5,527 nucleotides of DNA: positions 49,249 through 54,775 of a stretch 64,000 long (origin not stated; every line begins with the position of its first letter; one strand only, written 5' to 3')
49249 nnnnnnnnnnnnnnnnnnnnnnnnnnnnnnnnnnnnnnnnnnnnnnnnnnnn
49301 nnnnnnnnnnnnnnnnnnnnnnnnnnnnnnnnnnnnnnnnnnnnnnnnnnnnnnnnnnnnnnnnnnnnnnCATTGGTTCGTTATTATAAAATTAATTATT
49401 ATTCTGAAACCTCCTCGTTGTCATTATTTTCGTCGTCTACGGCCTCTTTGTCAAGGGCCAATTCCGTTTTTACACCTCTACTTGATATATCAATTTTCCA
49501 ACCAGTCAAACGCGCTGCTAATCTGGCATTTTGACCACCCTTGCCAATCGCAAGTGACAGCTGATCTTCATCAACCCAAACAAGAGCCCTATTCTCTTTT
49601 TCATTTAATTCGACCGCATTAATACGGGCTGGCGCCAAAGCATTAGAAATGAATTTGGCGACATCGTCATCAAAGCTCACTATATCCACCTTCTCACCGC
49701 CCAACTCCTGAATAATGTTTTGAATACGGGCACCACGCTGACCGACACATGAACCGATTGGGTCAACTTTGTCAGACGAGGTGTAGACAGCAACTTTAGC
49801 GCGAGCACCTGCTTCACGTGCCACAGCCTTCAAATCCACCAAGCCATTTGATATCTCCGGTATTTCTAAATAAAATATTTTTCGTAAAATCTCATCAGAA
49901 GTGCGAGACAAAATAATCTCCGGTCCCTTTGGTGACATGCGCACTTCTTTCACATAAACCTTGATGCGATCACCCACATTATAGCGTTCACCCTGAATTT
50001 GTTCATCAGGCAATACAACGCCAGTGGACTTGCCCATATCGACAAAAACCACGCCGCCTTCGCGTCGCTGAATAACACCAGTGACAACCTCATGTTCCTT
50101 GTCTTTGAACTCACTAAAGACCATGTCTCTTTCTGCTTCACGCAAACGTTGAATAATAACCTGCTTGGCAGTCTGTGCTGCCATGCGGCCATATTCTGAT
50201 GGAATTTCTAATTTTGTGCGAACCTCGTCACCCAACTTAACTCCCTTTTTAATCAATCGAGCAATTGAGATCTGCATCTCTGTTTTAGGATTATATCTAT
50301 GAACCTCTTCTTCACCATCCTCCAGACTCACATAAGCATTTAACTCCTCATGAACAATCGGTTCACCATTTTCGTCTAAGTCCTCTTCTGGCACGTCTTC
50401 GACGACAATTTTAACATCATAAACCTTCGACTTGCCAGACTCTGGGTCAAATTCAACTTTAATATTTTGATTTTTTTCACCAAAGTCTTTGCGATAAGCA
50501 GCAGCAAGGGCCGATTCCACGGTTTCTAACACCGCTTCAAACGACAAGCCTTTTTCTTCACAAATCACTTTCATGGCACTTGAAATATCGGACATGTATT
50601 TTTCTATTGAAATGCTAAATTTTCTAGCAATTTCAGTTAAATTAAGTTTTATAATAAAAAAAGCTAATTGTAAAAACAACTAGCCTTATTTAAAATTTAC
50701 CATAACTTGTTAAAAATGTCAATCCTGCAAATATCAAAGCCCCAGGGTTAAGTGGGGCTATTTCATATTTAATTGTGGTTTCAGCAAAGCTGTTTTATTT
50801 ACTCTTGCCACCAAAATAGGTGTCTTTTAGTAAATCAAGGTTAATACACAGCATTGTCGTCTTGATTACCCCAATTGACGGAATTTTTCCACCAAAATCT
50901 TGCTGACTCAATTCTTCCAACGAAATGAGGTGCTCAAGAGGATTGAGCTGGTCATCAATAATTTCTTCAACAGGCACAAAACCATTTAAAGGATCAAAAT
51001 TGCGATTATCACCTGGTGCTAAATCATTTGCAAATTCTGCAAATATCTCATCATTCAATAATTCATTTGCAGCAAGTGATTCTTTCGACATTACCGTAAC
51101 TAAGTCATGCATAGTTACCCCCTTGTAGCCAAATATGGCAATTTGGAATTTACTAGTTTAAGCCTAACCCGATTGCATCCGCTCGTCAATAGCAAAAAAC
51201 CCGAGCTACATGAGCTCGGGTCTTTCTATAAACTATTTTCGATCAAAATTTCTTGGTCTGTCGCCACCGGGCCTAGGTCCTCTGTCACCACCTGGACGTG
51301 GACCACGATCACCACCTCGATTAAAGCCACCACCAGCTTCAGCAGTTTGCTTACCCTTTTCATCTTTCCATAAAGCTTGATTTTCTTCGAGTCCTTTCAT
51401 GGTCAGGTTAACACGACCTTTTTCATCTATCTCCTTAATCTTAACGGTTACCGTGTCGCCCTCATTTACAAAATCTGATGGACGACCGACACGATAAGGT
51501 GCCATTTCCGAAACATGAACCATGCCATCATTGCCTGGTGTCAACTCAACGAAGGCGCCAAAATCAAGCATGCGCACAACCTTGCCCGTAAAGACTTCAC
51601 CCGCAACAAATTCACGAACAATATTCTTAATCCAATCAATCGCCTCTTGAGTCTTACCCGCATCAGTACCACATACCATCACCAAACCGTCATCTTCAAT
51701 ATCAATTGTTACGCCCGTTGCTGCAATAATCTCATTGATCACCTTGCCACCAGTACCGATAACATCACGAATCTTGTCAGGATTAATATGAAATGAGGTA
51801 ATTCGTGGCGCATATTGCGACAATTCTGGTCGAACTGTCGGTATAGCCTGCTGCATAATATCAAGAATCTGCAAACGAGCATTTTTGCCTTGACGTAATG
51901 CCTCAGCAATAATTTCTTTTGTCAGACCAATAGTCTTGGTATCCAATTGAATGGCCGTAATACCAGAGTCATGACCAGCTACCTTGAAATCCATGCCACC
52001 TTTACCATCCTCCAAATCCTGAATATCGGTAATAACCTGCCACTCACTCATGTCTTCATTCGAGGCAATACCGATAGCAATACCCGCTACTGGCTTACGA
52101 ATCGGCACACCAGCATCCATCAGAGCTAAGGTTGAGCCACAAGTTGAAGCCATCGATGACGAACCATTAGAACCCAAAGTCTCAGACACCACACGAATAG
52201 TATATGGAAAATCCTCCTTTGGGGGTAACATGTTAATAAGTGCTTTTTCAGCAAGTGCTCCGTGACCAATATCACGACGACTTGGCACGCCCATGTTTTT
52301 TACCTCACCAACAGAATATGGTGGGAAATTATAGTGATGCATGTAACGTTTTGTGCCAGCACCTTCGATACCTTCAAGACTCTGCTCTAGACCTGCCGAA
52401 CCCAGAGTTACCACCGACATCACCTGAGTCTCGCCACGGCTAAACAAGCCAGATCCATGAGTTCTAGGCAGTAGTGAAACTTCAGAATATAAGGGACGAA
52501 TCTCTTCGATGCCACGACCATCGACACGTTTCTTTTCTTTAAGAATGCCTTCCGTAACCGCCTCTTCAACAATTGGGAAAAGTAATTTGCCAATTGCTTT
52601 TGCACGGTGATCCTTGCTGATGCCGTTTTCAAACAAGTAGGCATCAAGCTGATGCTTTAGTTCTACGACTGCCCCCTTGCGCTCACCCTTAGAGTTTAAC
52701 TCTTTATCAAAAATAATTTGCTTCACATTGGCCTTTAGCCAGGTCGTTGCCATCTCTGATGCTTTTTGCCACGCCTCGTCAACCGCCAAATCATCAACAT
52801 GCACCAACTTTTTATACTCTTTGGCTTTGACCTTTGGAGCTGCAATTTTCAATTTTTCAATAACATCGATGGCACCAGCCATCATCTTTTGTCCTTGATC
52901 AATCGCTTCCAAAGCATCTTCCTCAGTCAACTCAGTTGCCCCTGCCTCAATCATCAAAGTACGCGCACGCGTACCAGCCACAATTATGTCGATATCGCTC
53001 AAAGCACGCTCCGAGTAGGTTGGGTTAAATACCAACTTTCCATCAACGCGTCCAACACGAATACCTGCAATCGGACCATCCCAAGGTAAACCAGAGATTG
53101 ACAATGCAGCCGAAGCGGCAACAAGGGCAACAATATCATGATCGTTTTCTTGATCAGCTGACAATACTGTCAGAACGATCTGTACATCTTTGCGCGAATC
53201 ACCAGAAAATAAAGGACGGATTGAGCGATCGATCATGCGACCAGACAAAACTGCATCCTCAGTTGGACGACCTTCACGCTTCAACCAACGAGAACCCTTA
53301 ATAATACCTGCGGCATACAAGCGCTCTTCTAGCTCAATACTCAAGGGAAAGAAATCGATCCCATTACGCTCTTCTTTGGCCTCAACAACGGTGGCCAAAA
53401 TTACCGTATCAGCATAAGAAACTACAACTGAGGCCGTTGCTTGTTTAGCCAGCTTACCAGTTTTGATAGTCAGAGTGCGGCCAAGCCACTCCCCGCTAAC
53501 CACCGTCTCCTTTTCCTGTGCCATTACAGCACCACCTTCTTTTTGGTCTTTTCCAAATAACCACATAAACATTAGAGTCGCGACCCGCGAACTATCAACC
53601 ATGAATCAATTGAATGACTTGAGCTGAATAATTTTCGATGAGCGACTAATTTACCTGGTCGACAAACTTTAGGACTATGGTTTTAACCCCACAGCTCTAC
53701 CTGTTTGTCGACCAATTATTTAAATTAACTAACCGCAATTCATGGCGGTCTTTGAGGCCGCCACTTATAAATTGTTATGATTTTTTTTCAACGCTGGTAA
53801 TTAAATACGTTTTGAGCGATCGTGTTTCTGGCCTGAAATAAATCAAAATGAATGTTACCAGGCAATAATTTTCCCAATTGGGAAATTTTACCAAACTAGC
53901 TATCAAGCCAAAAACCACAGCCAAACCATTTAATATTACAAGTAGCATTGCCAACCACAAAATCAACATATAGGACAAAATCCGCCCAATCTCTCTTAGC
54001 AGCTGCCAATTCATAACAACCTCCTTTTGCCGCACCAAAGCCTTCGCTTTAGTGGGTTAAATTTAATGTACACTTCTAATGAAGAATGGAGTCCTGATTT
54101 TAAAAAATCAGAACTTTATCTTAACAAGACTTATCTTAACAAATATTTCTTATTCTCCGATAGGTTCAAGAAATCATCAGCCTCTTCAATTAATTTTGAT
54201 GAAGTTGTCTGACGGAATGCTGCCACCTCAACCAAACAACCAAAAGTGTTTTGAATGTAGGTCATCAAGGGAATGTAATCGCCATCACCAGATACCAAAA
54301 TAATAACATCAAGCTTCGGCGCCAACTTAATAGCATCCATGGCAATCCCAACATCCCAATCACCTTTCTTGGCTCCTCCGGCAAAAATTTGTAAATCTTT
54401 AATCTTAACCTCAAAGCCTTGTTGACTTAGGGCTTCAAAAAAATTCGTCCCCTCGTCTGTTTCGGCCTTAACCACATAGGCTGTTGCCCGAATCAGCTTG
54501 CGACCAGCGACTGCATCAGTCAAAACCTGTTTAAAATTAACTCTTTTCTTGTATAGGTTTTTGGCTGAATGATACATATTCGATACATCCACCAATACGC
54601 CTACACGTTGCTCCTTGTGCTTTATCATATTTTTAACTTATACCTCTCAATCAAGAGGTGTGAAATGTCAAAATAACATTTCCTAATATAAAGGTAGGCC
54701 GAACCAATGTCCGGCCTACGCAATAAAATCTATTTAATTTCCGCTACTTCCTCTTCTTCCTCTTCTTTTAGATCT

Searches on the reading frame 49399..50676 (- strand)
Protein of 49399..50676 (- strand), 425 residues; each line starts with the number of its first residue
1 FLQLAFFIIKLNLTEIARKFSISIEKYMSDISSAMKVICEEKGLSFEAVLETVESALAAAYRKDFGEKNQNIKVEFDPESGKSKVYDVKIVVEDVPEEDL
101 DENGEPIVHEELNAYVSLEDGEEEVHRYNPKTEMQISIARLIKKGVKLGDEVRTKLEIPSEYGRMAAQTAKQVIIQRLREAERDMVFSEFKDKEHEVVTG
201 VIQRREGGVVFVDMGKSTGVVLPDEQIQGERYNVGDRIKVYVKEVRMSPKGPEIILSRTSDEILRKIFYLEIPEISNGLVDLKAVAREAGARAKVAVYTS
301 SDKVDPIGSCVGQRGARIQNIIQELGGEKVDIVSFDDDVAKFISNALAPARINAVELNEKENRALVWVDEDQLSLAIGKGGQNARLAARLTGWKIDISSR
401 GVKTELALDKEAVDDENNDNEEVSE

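Call 9: search_protein_families(library=pfam, proteins=[window:49399-50676:-], max_evalue=0.001)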
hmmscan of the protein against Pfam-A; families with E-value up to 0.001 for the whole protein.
window:49399-50676:- (425 aa): 6 families
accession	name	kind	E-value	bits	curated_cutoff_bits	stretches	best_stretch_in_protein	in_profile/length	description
PF08529.16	NusA_N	-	1.5e-30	106.3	23.8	1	31-184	2-119/119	NusA N-terminal domain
PF13184.12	KH_5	-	2.1e-28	98.7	27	1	289-356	1-68/69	NusA-like KH domain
PF00575.29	S1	-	6.5e-07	30.1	22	1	191-250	1-67/74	S1 RNA binding domain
PF07650.23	KH_2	-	0.00012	22.2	22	0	341-385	4-48/78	KH domain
PF00013.35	KH_1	-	0.00028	21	21.5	0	367-399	5-38/66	KH domain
PF23095.1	KH_NusA_C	-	0.0004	20.8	34.2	1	364-397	1-34/59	Transcription termination/antitermination protein NusA, KH domain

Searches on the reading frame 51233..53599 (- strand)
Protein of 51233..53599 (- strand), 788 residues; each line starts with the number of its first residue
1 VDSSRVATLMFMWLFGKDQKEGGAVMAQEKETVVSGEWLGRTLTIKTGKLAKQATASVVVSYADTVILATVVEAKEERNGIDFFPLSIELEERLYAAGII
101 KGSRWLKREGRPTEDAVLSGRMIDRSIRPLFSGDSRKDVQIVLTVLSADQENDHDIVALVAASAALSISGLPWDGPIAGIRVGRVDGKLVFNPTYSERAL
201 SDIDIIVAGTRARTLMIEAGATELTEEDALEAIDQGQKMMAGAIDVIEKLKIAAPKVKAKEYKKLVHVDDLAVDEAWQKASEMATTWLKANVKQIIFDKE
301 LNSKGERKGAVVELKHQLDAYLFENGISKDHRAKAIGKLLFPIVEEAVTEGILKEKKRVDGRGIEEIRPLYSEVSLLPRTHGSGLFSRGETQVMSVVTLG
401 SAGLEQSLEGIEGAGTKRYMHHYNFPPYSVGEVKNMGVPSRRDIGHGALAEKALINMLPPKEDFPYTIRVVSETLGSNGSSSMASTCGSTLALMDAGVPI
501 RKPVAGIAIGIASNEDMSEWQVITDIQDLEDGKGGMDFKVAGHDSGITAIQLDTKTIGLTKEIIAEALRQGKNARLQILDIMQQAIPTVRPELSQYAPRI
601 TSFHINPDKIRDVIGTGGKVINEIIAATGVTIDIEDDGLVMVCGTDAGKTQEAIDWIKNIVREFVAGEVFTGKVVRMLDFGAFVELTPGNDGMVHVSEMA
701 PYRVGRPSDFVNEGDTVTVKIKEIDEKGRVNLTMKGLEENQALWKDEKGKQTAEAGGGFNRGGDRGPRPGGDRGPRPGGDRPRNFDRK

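Call 9: search_protein_families(library=pfam, proteins=[window:51233-53599:-], max_evalue=0.001)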
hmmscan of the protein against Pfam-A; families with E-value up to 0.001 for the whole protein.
window:51233-53599:- (788 aa): 5 families
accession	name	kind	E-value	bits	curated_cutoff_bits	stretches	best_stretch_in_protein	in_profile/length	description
PF01138.27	RNase_PH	-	1.2e-50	171.7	25.5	2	41-172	3-130/130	3' exoribonuclease family, domain 1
PF03725.20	RNase_PH_C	-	2.8e-20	72.5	20.8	1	175-238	1-66/67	3' exoribonuclease family, domain 2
PF00575.29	S1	-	5.9e-15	55.8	22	1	666-735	4-74/74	S1 RNA binding domain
PF00013.35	KH_1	-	1.6e-09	37.9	21.5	1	601-658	2-65/66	KH domain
PF03726.19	PNPase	-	0.00039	21.3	24.6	1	301-362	20-80/81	Polyribonucleotide nucleotidyltransferase, RNA binding domain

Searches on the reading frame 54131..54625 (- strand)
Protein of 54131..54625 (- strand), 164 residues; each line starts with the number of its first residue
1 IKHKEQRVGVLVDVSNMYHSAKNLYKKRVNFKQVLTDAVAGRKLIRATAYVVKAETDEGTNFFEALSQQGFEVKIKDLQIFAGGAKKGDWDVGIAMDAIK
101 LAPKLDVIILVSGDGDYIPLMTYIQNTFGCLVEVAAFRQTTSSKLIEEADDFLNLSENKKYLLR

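Call 9: search_protein_families(library=pfam, proteins=[window:54131-54625:-], max_evalue=0.001)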
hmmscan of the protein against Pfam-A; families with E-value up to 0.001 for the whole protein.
window:54131-54625:- (164 aa): 1 family
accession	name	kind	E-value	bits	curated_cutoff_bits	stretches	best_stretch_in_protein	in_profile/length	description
PF01936.24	NYN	-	7.7e-33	114.5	24.2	1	7-155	1-144/145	NYN domain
